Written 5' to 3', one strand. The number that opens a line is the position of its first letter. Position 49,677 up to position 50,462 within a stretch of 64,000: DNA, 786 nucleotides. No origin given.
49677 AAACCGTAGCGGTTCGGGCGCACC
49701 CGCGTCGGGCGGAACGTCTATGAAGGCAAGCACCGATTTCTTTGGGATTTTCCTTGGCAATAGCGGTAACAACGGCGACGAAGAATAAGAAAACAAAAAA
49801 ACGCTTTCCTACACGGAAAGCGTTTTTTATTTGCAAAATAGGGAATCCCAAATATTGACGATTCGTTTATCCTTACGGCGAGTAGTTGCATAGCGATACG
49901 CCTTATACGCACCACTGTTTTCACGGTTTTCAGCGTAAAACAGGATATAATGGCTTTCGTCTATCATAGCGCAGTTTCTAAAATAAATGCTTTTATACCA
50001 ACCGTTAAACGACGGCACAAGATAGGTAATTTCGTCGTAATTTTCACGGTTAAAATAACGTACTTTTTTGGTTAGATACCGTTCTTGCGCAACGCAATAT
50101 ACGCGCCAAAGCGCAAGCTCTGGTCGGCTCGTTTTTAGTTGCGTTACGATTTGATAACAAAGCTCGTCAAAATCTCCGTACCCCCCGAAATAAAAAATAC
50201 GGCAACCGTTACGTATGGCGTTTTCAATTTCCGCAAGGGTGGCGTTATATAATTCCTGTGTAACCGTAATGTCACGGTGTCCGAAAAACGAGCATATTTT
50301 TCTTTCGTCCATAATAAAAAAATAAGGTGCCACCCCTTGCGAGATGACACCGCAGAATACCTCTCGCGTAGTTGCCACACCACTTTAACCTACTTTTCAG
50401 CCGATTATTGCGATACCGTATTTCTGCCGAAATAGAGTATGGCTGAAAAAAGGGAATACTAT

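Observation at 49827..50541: Riboswitch-like leader of unknown class controlling a DUF1273/YpsA-family SLOG gene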

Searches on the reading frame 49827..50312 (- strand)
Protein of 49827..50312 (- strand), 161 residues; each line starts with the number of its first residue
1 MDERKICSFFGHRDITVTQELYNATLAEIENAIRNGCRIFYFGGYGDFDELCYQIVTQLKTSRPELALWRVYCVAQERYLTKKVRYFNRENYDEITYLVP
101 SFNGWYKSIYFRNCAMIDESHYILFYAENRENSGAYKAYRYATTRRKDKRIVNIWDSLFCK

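Call 9: search_protein_families(library=pfam, proteins=[window:49827-50312:-])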
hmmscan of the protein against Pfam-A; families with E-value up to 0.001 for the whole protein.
window:49827-50312:- (161 aa): 0 families

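Call 11: search_protein_families(library=pfam, proteins=[window:49827-50312:-], max_evalue=10)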
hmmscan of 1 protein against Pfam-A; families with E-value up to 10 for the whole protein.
window:49827-50312:- (161 aa): 0 families
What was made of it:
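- On YpsA/DUF1273 (PF06908), protein: No hit at E <= 10 for the window protein (call 11).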

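Call 12: search_protein_families(library=ncbifam, proteins=[window:49827-50312:-], max_evalue=10)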
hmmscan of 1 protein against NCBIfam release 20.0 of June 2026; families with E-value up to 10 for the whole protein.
window:49827-50312:- (161 aa): 0 families
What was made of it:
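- Checked: The downstream protein itself has no Pfam or NCBIfam hit (calls 9, 11, 12).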

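Call 13: search_protein_families(library=phrogs, proteins=[window:49827-50312:-], max_evalue=1)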
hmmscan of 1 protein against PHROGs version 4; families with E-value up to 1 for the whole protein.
window:49827-50312:- (161 aa): 2 families
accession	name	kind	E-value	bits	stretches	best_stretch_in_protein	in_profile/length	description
phrog_289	-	other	4.1e-05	23.6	1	7-154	25-140/500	GTP-binding domain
phrog_355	-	DNA, RNA and nucleotide metabolism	0.069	13.5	1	25-82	155-210/249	nucleoside 2-deoxyribosyltransferase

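Call 14: find_homologous_proteins(query=window:49827-50312:-)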
Query window:49827-50312:- (161 aa): 463 proteins with E <= 0.001 among 463 candidates; the best 120 are listed.
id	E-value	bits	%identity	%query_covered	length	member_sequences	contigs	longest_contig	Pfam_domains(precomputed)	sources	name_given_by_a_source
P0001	2.2e-96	338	91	100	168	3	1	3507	-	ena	-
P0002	1.1e-70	255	68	96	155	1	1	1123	-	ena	-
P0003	1.5e-70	254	62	98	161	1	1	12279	-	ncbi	-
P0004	1.6e-70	254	65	95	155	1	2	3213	-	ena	-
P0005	2.1e-70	254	68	98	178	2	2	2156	-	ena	-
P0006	6.9e-70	252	68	96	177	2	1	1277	-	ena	-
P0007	7.1e-70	252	70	95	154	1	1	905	-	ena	-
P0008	7.4e-70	252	70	95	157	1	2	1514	-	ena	-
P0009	1.1e-69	251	69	97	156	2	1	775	-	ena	-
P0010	1.7e-69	251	69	98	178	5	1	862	-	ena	-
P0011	2.2e-69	250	68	98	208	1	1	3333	-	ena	-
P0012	3.1e-69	250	66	93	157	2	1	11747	-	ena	-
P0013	4.2e-69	250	70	95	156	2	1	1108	-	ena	-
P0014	5.0e-69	249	66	96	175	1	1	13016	-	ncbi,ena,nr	ncbi:MAG: hypothetical protein IJW92_07045 [Clostridia bacterium]|nr:hypothetical protein [Clostridi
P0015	5.3e-69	249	70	83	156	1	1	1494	-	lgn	-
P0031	5.7e-68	246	68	96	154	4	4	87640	-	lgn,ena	-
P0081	4.2e-66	240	65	96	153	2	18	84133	-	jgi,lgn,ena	-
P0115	7.0e-65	236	66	95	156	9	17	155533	-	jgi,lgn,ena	-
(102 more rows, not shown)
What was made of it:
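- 49827..50312 (-): 161-aa YpsA-like SLOG protein gene. The ATG at 50312 directly follows the U-tract. Call 14 (more than 463 homologues).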

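Call 16: find_related_loci(query=A1, collection=genome_contigs, flank=3000)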
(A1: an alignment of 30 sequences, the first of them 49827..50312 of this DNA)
Query A1 (161 aa) in genome_contigs; peptide patterns used: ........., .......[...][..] (x = any residue, [..] = any of these).
145 stretches matched a pattern; 121 encode a relative of the query (tblastn E <= 1e-3); the best 80 are kept; 80 distinct loci.
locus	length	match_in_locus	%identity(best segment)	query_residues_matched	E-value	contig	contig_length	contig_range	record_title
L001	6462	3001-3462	68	1-155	8e-72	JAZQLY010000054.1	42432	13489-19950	MAG: Eubacteriales bacterium isolate T1900044607_TS20190073.MAGScoT_cleanbin_000047 SGB_764_k141_1134154, whole genome s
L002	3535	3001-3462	68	1-155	2e-71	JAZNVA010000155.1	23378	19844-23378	MAG: Eubacteriales bacterium isolate T1900044792_TS20190258.MAGScoT_cleanbin_000010 SGB_2658_k141_1042952, whole genome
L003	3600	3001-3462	69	1-155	2e-71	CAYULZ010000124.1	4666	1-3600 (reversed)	MAG TPA_asm: uncultured Lachnospiraceae bacterium isolate SRP315200_co1_53 genome assembly, contig: NODE_46954_length_46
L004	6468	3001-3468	68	1-157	1e-70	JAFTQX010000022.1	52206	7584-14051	MAG: Clostridia bacterium isolate RGIG4068 Roe_deer_Cecum.Co__c815335, whole genome shotgun sequence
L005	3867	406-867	66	1-155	5e-68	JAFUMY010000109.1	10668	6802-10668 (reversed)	MAG: Clostridia bacterium isolate RGIG4641 Roe_deer_Rectum-4__c397725, whole genome shotgun sequence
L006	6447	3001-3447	67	6-155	2e-67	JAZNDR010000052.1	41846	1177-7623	MAG: Candidatus Scatosoma sp. isolate T1900044726_TS20190192.MAGScoT_cleanbin_000039 SGB_1952_k141_532902, whole genome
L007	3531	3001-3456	64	5-157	5e-67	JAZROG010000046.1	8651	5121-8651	MAG: Eubacteriales bacterium isolate T1900045394_YK20190084.MAGScoT_cleanbin_000007 SGB_6949_k141_278830, whole genome s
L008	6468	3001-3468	63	3-157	2e-66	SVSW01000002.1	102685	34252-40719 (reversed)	MAG: Oscillospiraceae bacterium isolate SIG679 NODE_4867_length_102685_cov_2.029232, whole genome shotgun sequence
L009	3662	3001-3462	66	1-155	4e-66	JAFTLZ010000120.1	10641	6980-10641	MAG: Clostridia bacterium isolate RGIG3940 Roe_deer_Cecum-3__c451881, whole genome shotgun sequence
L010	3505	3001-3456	64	3-155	4e-66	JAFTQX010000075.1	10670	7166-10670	MAG: Clostridia bacterium isolate RGIG4068 Roe_deer_Cecum.Co__c2334221, whole genome shotgun sequence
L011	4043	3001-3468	62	1-157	5e-66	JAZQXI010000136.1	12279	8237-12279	MAG: Eubacteriales bacterium isolate T1900045162_TC20190156.MAGScoT_cleanbin_000017 SGB_5087_k141_3377359, whole genome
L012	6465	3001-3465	67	3-158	6e-66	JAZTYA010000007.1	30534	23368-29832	MAG: Acutalibacteraceae bacterium isolate T1900045328_YK20190017.MAGScoT_cleanbin_000019 SGB_6484_k141_476708, whole gen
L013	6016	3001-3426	68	1-142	5e-65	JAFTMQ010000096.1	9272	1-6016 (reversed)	MAG: Clostridia bacterium isolate RGIG3957 Roe_deer_Cecum-3__c304712, whole genome shotgun sequence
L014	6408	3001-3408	67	1-136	8e-65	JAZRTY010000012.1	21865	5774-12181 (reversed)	MAG: Eubacteriales bacterium isolate T1900045338_YK20190027.MAGScoT_cleanbin_000008 SGB_6636_k141_812766, whole genome s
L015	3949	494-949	65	3-155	2e-64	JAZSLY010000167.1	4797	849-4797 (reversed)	MAG: Eubacteriales bacterium isolate T1900044556_TS20190022.MAGScoT_cleanbin_000015 SGB_302_k141_1343302, whole genome s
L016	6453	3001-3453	61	6-157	2e-64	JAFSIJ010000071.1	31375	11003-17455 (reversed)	MAG: Clostridia bacterium isolate RGIG3170 Goat_Rectum.Co__c2544282, whole genome shotgun sequence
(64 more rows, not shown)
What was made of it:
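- Genomes hold several cassettes (call 16).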

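Call 45: search_protein_families(library=pfam, proteins=[L016:4455-5060:+], max_evalue=0.1)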
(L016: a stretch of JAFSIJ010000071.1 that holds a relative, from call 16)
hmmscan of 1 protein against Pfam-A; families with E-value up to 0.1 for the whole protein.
L016:4455-5060:+ (201 aa): 5 families
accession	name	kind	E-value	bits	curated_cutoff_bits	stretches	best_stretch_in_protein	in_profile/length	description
PF12898.13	Stc1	-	0.0051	17.8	24.8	1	147-201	7-61/84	Stc1 domain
PF24075.1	DUF7367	-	0.03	15.3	27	1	120-180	7-65/101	Domain of unknown function (DUF7367)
PF01783.29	Ribosomal_L32p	-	0.048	14.3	21.3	1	173-201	21-49/56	Ribosomal L32p protein family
PF24463.1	DUF7577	-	0.089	12.9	28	0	178-197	2-22/27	Domain of unknown function (DUF7577)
PF19779.4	DUF6264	-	0.093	13.3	31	1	34-74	141-181/183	Family of unknown function (DUF6264)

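Call 47: predict_structure(alignment_id=A1)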
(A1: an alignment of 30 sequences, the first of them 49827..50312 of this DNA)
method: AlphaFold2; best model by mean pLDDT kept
length: 161 residues; sequences in the alignment: 30
mean_pLDDT: 90.0   pTM: 0.87
mean pLDDT of the five models: 90.0, 90.0, 89.8, 87.6, 85.3
residues with pLDDT >= 90: 110; 70-90: 42; 50-70: 8; < 50: 1
segments of 3 or more residues with pLDDT < 50: none
pLDDT, mean of each block of 10 residues (from residue 1): 84 94 98 98 90 98 98 88 78 89 69 92 95 91 93 92 53
secondary structure, 60 per line:
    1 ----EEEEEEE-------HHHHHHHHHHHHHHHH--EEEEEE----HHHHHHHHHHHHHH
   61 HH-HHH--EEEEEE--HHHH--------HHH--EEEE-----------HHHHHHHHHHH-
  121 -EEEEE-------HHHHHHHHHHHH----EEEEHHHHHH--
elements in order: E5-11 H19-34 E37-42 H47-62 E69-74 H77-80 E94-97 H109-119 E122-126 H134-145 E150-153 H154-159
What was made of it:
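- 49827..50312 (-): Call 47 (pLDDT 90).
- On SLOG superfamily, YpsA-like, protein: The model has pLDDT 90 (call 47).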

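Call 51: fold_search(model_id=the predicted structure, library=pdb)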
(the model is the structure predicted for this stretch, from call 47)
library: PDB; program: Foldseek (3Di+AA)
matches with E <= 10: 1581; with E <= 0.001: 2
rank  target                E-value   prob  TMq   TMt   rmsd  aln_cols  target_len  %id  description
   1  2nx2                  1.1e-06  1.00  0.65  0.60   5.6       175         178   13  Crystal structure of protein ypsA from Bacillus subtilis, Pfam DUF1273 (released 2006-12-19)
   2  1ydh_B                2.3e-04  1.00  0.52  0.47   5.2       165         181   12  X-ray structure of a lysine decarboxylase-like protein from arabidopsis thaliana gene at5g11950 (released 2005-01-11)
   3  9p8y_A                1.2e-03  1.00  0.56  0.12   5.3       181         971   15  Human TRPM8 closed, ligand-free structure resolved in GDN using cryo-EM (released 2026-03-25)
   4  9p91_A                1.4e-03  1.00  0.58  0.12   4.9       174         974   13  Avian TRPM8 (Parus major) semi-swapped, ligand-free structure resolved in cell vesicles using cryo-EM (released 2026-03-25)
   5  1ydh_A                1.5e-03  1.00  0.56  0.50   5.1       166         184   10  X-ray structure of a lysine decarboxylase-like protein from arabidopsis thaliana gene at5g11950 (released 2005-01-11)
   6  2iz7_B                1.9e-03  1.00  0.55  0.55   5.5       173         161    9  structure of Moco Carrier Protein from Chlamydomonas reinhardtii (released 2006-07-27)
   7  8bdc_A                2.2e-03  1.00  0.55  0.11   7.3       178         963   14  Human apo TRPM8 in a closed state (composite map) (released 2023-11-01)
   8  8zva                  2.5e-03  1.00  0.57  0.32   5.3       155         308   15  structure of ShosA from E.coli APEC O1 (released 2025-04-09)
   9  4jgi_B                3.0e-03  0.99  0.35  0.29   8.1       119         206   12  1.5 Angstrom crystal structure of a novel cobalamin-binding protein from Desulfitobacterium hafniense DCB-2 (released 2013-08-07)
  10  5its_A                3.4e-03  1.00  0.53  0.48   6.9       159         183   11  Crystal structure of LOG from Corynebacterium glutamicum (released 2016-08-24)
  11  9b6e_A                4.4e-03  1.00  0.58  0.12   5.4       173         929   10  Cryo-EM structure of the mouse TRPM8 channel in complex with the antagonist TC-I 2014 (released 2024-08-21)
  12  9b6g_A                4.4e-03  1.00  0.54  0.12   4.3       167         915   11  Cryo-EM structure of the mouse TRPM8 channel in complex with the antagonist AMTB (released 2024-08-21)
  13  3vfl_A                4.4e-03  0.93  0.36  0.22   9.0       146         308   16  Structure, Function, Stability and Knockout Phenotype of Dihydrodipicolinate Synthase from Streptococcus pneumoniae (released 2013-06-12)
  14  7wra_A                4.7e-03  1.00  0.53  0.12   6.9       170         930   14  Mouse TRPM8 in LMNG in ligand-free state (released 2022-06-22)
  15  5zbj                  4.7e-03  0.99  0.53  0.47   5.5       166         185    9  Crystal structure of type-I LOG from Pseudomonas aeruginosa PAO1 (released 2018-06-27)
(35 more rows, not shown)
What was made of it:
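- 49827..50312 (-): Call 51: the top PDB match is 2NX2, YpsA, E = 1e-6, TM 0.65; then LOG proteins, the TRPM8 N-terminal domain and ShosA.
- On Type III toxin-antitoxin: The fold search returns YpsA, LOG and other SLOG proteins (call 51).
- On SLOG superfamily, YpsA-like, protein: 2NX2 is ranked first, followed by LOG, the TRPM8 N-terminal domain, ShosA and the Moco carrier protein (call 51).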

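Call 60: find_encoding_contigs(protein=P0115, flank=6000, max_places=4)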
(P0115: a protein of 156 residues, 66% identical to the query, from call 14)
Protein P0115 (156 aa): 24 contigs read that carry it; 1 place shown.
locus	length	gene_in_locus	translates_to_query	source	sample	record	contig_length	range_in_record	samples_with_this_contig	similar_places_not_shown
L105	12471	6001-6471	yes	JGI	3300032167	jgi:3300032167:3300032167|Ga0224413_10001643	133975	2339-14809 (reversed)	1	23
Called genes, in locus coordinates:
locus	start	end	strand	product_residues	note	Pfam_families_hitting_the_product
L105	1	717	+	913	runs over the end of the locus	-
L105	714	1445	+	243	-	-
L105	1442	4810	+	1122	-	PF06605:Prophage_tail (weak), PF10805:DUF2730 (faint), PF00261:Tropomyosin (faint), PF10473:CENP-F_leu_zip (faint), PF13166:AAA_13 (weak), PF19220:Rod_CreS (faint), PF07902:Gp58 (weak), PF13884:Peptidase_S74, +2 more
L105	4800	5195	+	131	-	-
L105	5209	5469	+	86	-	-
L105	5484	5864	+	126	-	-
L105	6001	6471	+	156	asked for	-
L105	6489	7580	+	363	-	PF01661:Macro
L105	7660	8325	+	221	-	PF04402:SIMPL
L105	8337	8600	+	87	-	-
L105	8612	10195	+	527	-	PF03747:ADP_ribosyl_GH, PF20118:DUF6508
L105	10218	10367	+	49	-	-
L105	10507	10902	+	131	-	-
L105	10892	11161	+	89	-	-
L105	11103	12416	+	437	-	PF00239:Resolvase, PF07508:Recombinase, PF13408:Zn_ribbon_recom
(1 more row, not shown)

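Call 63: find_encoding_contigs(protein=P0081, flank=5000, max_places=4)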
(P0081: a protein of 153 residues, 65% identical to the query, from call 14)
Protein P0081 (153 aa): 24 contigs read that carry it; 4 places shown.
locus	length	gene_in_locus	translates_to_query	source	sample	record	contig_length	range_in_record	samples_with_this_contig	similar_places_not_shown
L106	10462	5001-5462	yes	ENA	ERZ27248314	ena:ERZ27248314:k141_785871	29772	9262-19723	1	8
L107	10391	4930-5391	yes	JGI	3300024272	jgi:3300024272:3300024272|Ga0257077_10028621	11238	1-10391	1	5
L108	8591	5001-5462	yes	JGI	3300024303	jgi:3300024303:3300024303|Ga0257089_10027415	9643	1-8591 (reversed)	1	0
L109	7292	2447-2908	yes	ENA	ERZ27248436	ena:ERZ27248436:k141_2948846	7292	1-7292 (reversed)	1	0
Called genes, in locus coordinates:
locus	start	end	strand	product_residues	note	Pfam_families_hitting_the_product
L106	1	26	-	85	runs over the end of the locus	-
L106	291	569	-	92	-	-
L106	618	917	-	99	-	-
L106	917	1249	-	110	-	PF08279:HTH_11 (weak)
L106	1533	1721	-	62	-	-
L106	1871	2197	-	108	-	PF08863:YolD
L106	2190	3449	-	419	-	PF00817:IMS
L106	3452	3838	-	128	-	PF00717:Peptidase_S24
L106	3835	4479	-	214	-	PF00717:Peptidase_S24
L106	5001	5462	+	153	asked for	-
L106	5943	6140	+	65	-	-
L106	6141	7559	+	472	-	PF13102:Phage_int_SAM_5 (faint), PF00589:Phage_integrase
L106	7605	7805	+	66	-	-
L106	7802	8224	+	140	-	PF12728:HTH_17 (faint), PF20063:DUF6462 (faint)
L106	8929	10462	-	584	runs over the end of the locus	PF13510:Fer2_4, PF10588:NADH-G_4Fe-4S_3, PF13237:Fer4_10 (weak), PF22117:Fer4_Nqo3 (weak), PF12838:Fer4_7 (weak), PF00037:Fer4 (weak), PF02906:Fe_hyd_lg_C, PF02256:Fe_hyd_SSU, +2 more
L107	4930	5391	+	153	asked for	-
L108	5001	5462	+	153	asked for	-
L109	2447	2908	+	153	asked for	-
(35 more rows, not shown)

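Call 64: find_encoding_contigs(protein=P0031, flank=5000, max_places=3)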
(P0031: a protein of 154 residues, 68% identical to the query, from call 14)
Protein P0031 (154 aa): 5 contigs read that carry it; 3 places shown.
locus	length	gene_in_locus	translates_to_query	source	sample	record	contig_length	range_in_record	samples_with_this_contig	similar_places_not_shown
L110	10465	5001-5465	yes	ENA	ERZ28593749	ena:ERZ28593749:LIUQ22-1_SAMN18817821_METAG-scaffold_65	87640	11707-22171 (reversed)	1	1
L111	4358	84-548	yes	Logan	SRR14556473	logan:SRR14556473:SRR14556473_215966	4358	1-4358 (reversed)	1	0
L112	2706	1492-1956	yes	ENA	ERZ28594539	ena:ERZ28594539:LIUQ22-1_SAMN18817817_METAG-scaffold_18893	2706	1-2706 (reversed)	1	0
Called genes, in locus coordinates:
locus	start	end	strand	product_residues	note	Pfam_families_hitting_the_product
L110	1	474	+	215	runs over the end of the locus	-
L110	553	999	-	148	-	PF05025:RbsD_FucU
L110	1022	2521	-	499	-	PF00474:SSF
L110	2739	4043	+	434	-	PF00999:Na_H_Exchanger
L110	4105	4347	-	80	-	-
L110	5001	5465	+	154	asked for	-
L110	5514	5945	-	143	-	PF01948:PyrI, PF02748:PyrI_C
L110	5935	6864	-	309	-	PF02729:OTCace_N, PF00185:OTCace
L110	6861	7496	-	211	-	PF00156:Pribosyltran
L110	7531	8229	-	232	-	PF00215:OMPdecase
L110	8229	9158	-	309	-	PF01180:DHO_dh, PF01207:Dus, PF00977:His_biosynth (faint), PF03060:NMO (weak)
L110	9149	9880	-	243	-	PF00175:NAD_binding_1, PF10418:DHODB_Fe-S_bind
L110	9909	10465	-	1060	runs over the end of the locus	PF25596:CPSase_L_D1, PF02786:CPSase_L_D2, PF02787:CPSase_L_D3, PF25596:CPSase_L_D1, PF02655:ATP-grasp_3, PF02786:CPSase_L_D2, PF02222:ATP-grasp, PF07478:Dala_Dala_lig_C, +6 more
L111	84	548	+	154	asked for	-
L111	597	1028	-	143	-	PF01948:PyrI, PF02748:PyrI_C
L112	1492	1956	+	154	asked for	-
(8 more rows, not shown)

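Call 71: search_dna_similar(query=window:49830-50312:-, collection=phages, mode=protein, max_evalue=0.00001, max_rows=15)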
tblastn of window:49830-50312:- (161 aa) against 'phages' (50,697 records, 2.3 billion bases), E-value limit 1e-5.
Records with a match: 1; places in all: 1; records where one place covers at least 80% of the query: 1.
Best place of each record, by identity: <60% 1.
By first word of the organism name: Bacteriophage 1.
By host as written in the record: - 1.
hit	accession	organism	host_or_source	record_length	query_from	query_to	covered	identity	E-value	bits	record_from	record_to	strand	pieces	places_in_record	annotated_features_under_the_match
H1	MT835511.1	Bacteriophage sp.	human fecal samples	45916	5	147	89%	47.2%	3e-38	143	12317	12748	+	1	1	record has no annotation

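Call 77: search_protein_families(library=padloc, proteins=[window:49830-50312:-], max_evalue=0.01)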
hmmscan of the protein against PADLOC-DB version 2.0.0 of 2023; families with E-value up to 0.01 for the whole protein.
window:49830-50312:- (161 aa): 0 families
